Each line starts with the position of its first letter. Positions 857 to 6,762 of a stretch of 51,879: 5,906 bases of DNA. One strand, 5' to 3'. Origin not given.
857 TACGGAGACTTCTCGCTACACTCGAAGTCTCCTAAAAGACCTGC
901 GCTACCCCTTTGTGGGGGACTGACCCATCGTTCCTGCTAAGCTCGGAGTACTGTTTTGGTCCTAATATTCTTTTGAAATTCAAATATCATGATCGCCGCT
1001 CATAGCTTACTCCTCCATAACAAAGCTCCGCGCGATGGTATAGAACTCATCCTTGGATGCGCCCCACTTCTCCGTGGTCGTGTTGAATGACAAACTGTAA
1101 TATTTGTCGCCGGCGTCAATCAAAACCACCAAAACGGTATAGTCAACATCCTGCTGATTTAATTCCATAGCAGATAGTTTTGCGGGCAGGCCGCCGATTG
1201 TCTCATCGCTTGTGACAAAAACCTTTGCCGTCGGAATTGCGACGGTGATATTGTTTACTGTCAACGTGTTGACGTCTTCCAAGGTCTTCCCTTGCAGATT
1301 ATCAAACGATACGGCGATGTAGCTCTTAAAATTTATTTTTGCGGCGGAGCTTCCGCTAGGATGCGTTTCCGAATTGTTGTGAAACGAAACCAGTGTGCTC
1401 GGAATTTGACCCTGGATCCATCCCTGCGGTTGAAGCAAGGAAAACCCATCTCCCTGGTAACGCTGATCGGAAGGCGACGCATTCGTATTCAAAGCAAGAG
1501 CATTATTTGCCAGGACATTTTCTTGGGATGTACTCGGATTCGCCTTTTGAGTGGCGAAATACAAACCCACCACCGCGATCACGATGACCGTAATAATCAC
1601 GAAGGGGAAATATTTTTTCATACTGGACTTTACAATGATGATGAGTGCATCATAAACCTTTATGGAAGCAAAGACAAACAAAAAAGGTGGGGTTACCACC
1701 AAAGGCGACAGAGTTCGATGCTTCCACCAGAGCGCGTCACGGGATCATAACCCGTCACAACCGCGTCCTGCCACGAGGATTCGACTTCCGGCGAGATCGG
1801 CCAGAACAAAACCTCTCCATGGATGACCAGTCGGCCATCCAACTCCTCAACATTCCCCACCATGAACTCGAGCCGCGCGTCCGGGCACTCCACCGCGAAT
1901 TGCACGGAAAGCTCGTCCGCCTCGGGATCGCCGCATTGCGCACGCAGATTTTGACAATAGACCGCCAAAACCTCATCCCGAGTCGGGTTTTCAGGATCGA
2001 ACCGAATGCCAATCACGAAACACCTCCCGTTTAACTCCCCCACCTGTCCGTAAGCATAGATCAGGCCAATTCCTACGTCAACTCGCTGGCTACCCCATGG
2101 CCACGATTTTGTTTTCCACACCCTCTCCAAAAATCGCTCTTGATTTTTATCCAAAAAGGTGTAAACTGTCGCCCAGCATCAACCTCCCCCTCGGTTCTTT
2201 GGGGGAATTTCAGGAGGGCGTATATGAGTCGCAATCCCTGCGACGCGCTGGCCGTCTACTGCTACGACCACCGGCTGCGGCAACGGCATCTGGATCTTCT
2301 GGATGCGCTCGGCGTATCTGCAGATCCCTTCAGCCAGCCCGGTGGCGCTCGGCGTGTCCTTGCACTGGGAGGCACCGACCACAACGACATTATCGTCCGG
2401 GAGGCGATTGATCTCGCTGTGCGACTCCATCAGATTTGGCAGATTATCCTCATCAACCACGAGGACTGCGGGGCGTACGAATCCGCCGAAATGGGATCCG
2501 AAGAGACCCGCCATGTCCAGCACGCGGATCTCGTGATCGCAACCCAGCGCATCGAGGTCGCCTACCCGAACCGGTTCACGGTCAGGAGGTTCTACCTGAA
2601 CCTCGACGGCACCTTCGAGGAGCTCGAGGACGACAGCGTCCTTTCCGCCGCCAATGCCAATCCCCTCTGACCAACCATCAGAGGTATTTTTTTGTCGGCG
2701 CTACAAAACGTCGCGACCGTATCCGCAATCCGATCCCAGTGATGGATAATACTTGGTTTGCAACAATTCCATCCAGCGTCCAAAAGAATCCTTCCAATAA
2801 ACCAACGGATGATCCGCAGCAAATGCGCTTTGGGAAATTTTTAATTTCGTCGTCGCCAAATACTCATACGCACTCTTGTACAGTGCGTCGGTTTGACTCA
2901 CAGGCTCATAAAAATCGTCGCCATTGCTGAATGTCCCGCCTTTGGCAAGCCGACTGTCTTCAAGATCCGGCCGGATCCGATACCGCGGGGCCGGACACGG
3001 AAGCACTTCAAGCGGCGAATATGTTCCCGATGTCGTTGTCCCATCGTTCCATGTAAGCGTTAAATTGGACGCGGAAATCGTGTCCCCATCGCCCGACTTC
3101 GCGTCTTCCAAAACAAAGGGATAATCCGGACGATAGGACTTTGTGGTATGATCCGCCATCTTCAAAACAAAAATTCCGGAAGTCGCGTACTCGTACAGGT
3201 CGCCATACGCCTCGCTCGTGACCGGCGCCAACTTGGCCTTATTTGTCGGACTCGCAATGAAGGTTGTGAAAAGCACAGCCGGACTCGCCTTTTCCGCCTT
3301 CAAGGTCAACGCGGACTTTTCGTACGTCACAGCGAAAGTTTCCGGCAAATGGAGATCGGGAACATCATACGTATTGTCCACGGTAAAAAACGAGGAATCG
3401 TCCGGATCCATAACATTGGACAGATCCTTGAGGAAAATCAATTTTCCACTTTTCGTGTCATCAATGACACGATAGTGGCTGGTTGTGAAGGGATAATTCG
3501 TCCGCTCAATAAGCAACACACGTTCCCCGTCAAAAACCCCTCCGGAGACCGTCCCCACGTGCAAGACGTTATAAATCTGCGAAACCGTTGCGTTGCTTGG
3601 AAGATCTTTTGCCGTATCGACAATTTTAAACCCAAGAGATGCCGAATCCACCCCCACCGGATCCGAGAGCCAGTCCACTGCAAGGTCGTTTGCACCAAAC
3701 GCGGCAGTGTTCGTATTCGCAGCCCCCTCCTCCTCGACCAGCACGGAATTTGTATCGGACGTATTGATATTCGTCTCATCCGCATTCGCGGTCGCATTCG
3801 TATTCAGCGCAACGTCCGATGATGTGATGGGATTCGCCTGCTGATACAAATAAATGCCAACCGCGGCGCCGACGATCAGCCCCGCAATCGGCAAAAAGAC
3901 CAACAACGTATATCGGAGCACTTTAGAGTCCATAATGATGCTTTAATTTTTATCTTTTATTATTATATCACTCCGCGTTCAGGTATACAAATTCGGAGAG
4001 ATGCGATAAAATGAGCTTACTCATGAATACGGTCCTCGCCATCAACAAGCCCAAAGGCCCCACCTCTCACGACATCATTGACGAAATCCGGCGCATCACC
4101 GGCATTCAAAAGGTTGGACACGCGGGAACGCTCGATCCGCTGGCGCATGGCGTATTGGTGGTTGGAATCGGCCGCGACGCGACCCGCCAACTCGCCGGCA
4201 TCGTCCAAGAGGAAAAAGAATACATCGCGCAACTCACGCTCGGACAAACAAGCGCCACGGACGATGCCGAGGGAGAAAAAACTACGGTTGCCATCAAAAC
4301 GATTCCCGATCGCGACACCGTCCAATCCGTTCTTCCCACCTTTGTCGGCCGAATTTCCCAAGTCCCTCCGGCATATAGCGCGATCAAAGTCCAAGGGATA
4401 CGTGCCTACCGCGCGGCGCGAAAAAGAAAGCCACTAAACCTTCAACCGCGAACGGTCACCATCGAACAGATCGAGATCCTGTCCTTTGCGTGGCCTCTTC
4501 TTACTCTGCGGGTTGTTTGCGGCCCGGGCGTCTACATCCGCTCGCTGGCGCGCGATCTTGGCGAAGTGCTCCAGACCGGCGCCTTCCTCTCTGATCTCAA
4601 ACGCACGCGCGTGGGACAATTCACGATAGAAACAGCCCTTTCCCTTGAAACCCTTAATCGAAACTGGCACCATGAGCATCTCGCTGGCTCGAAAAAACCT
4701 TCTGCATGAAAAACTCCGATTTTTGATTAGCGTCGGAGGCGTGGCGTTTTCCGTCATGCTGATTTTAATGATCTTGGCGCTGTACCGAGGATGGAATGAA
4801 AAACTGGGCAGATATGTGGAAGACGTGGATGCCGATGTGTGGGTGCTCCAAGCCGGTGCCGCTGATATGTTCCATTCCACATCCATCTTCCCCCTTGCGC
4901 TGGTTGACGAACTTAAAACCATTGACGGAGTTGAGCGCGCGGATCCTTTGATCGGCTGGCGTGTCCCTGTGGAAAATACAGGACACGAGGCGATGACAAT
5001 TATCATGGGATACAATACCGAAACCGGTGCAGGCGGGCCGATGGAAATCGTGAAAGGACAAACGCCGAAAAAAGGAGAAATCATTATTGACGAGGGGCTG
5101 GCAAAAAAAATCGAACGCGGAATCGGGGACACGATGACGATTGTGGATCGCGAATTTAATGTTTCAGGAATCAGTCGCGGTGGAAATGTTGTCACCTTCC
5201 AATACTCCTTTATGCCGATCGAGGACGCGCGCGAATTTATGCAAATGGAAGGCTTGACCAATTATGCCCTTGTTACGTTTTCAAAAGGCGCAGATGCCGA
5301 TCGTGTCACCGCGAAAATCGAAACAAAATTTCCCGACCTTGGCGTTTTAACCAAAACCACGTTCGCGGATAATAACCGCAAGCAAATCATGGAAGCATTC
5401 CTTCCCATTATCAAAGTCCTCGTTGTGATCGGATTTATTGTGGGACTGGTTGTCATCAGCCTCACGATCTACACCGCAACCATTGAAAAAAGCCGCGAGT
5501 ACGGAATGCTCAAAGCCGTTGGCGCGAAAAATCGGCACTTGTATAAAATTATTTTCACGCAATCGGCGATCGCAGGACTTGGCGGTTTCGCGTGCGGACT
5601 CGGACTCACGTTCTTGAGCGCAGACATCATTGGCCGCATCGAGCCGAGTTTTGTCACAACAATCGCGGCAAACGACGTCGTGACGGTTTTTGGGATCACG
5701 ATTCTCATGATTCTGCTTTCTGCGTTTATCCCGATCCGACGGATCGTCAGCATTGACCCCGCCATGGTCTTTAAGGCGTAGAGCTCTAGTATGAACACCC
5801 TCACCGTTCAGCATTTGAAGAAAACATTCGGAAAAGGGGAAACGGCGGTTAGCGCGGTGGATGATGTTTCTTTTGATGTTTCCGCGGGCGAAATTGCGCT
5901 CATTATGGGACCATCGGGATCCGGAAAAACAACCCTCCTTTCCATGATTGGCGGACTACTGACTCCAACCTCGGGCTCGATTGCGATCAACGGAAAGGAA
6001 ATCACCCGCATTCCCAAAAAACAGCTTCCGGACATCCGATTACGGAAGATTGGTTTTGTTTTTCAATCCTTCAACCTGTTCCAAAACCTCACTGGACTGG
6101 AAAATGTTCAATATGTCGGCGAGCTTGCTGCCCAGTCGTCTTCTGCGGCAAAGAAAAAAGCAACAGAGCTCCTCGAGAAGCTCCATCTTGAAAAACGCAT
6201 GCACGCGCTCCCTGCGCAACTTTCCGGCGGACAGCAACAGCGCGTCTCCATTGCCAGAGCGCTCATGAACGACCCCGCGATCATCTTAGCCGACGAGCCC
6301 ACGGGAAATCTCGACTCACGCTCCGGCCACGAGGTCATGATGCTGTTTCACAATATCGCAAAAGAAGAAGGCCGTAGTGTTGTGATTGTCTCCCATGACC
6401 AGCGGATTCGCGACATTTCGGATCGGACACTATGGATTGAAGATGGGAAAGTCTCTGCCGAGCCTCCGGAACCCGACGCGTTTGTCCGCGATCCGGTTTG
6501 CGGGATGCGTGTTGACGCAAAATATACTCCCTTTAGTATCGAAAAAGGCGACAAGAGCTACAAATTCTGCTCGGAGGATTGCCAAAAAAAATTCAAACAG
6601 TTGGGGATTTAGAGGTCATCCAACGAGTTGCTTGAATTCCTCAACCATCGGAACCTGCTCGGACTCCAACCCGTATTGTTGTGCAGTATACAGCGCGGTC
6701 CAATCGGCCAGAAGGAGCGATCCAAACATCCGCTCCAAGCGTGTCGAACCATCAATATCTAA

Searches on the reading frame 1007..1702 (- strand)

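Call 81: search_protein_families(library=pfam, proteins=[window:1007-1702:-], max_evalue=0.001)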
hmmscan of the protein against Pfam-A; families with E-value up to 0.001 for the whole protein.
window:1007-1702:- (231 aa): 2 families
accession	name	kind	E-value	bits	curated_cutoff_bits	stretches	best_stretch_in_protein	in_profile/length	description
PF01789.22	PsbP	-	5.3e-09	36.7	23.5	1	80-227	4-153/155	PsbP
PF18933.6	PsbP_2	-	2.9e-05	24.6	27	1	35-227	2-182/184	PsbP-like protein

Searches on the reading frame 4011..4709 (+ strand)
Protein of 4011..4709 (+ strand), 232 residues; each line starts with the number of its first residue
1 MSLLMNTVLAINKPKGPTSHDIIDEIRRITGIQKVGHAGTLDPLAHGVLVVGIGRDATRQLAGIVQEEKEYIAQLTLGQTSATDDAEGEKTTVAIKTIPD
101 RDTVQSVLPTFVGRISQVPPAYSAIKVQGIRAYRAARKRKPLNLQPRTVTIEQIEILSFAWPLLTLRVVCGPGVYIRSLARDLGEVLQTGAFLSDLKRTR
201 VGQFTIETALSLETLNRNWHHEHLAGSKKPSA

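Call 81: search_protein_families(library=pfam, proteins=[window:4011-4709:+], max_evalue=0.001)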
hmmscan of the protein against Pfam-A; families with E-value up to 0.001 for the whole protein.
window:4011-4709:+ (232 aa): 2 families
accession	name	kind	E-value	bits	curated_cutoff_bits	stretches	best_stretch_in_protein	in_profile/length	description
PF01509.24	TruB_N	-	1.5e-46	158.9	27.3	1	27-176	1-149/149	TruB family pseudouridylate synthase (N terminal domain)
PF16198.10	TruB_C_2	-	8.1e-10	39.1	29.3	1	177-218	1-44/66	tRNA pseudouridylate synthase B C-terminal domain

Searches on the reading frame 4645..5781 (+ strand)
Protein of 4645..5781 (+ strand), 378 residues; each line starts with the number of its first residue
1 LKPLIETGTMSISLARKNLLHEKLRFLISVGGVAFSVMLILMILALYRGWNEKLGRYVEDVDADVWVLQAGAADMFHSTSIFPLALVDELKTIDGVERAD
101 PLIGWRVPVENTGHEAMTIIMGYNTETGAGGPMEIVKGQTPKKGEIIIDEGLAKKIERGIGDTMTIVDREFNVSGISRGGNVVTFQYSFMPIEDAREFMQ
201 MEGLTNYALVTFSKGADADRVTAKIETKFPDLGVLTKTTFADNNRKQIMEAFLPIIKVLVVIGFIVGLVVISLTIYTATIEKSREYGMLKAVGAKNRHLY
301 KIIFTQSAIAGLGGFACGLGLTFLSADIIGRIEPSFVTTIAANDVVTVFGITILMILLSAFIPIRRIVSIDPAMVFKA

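Call 81: search_protein_families(library=pfam, proteins=[window:4645-5781:+], max_evalue=0.001)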
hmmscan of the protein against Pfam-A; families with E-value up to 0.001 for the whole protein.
window:4645-5781:+ (378 aa): 2 families
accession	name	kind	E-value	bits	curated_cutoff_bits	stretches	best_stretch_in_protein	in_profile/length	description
PF12704.14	MacB_PCD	-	3.1e-17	64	27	1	27-227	2-206/207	MacB-like periplasmic core domain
PF02687.27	FtsX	-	6.8e-17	62.1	25.5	1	258-372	2-120/120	FtsX-like permease C-terminal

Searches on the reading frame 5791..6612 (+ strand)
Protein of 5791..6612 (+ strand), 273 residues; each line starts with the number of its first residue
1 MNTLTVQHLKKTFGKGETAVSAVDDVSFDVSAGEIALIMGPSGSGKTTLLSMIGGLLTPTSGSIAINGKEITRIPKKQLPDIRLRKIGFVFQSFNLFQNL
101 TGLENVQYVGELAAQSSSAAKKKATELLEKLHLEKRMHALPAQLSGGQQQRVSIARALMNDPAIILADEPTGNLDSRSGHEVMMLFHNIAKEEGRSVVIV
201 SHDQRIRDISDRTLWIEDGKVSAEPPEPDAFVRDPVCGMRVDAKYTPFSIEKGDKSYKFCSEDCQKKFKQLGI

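Call 81: search_protein_families(library=pfam, proteins=[window:5791-6612:+], max_evalue=0.001)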
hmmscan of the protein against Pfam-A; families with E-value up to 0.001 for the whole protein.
window:5791-6612:+ (273 aa): 5 families
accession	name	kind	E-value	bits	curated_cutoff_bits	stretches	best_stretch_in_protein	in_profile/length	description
PF00005.33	ABC_tran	-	2.1e-38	132.4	25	1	24-171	2-136/137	ABC transporter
PF04945.19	YHS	-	1.5e-06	28.5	30.3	1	232-270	1-38/47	YHS domain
PF13555.12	AAA_29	-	8.6e-06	25.9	27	1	24-67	13-55/61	P-loop containing region of AAA domain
PF13476.12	AAA_23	-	4.5e-05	24.6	27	1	25-138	12-122/201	AAA domain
PF02463.25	SMC_N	-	0.00068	19.6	40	0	34-212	25-207/220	RecF/RecN/SMC N terminal domain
